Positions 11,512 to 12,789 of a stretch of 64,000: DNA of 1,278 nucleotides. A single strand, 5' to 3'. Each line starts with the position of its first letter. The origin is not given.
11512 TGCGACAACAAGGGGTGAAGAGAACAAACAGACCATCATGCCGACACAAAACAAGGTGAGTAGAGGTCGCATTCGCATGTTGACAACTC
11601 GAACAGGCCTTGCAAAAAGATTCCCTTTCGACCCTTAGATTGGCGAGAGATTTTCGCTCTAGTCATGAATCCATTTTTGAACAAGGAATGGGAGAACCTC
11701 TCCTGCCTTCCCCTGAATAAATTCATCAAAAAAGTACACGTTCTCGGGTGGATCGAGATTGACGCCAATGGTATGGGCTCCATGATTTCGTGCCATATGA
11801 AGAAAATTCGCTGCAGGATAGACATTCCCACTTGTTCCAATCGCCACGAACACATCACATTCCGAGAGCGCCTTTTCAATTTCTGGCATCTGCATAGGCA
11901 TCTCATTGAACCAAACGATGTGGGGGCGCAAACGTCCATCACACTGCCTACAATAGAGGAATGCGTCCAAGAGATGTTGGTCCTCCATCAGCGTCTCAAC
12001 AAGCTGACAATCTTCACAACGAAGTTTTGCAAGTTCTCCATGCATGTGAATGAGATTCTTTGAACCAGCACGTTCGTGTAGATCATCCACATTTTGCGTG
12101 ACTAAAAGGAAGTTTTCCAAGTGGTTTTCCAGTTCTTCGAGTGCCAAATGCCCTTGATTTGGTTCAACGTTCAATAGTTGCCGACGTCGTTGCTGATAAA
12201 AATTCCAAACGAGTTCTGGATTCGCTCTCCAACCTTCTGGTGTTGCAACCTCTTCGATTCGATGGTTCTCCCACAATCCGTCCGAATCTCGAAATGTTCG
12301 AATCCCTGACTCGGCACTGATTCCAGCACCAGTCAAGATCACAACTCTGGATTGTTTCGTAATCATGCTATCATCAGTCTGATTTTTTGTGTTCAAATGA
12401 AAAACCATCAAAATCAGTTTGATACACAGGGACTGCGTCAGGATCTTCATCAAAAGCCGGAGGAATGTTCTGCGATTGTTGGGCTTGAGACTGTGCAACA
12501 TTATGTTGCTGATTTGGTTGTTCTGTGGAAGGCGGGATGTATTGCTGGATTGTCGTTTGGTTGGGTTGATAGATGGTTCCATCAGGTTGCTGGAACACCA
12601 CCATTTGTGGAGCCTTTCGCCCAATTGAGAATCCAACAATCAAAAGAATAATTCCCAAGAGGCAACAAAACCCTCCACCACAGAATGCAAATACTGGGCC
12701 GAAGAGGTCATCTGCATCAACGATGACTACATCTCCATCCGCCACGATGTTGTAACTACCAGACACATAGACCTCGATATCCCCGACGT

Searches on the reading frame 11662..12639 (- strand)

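Call 17: search_protein_families(library=pfam, proteins=[window:11662-12639:-], max_evalue=0.001)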
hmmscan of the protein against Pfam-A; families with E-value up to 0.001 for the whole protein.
window:11662-12639:- (326 aa): 1 family
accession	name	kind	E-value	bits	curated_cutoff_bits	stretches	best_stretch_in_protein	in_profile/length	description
PF02146.23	SIR2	-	2.1e-51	174.9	24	1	104-275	1-180/180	Sir2 family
